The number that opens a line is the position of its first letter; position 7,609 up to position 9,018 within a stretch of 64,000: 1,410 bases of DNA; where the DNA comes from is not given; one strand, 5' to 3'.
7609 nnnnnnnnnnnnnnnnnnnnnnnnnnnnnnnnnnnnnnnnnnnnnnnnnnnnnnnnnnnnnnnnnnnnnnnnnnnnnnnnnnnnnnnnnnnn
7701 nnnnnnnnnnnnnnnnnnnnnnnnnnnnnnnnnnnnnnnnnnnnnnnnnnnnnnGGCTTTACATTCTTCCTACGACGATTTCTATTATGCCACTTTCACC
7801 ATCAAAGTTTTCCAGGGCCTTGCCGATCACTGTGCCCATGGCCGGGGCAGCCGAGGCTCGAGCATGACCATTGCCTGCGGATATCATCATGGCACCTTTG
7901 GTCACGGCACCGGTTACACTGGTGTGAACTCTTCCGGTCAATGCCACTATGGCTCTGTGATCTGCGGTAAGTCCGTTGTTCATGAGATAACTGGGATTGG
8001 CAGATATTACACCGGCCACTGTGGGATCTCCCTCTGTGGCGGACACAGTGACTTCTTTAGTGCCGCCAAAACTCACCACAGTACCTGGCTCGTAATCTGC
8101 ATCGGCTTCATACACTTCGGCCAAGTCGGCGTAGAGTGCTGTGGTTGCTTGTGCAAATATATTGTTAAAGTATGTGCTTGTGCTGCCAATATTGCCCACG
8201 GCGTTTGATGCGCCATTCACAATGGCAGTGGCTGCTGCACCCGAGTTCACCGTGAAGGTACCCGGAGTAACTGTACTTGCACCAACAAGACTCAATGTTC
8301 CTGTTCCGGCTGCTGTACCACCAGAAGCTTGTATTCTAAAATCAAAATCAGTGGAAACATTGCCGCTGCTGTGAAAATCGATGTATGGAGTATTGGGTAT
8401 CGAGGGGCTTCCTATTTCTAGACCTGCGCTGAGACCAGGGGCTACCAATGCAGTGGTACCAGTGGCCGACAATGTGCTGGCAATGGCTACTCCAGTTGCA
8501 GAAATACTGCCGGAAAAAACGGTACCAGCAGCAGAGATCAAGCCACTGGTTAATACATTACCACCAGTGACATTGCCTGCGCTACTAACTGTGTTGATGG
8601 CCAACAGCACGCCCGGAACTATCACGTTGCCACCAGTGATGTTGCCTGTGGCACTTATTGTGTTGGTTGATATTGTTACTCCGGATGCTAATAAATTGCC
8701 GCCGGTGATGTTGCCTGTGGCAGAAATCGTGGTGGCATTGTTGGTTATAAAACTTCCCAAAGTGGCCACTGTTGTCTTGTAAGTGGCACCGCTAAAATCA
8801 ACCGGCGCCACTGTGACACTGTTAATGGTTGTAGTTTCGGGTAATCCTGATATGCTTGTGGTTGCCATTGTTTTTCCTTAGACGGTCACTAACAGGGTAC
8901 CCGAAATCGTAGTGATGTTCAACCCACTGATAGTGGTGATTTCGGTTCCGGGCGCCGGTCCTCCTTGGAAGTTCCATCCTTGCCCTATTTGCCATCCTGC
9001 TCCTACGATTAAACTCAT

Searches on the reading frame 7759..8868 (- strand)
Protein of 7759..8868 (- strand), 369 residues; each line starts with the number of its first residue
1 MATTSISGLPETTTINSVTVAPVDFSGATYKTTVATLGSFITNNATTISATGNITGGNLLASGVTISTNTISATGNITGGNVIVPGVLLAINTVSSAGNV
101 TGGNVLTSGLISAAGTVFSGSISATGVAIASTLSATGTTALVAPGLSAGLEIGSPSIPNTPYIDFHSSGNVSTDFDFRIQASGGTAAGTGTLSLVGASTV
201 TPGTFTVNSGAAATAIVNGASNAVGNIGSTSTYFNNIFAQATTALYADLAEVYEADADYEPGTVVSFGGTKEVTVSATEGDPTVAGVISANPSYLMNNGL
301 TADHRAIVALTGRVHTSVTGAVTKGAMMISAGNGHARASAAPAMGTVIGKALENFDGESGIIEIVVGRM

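Call 42: search_protein_families(library=phrogs, proteins=[window:7759-8868:-], max_evalue=0.00001)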
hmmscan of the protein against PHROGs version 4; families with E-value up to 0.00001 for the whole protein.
window:7759-8868:- (369 aa): 3 families
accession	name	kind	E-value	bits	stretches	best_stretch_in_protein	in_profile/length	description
phrog_6427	-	unknown function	2.8e-11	43.6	1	230-354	537-656/675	-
phrog_22593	-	unknown function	5.9e-10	39.8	1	220-338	250-370/400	-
phrog_25788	-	tail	2e-07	31.1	1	120-217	356-455/603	tail fiber protein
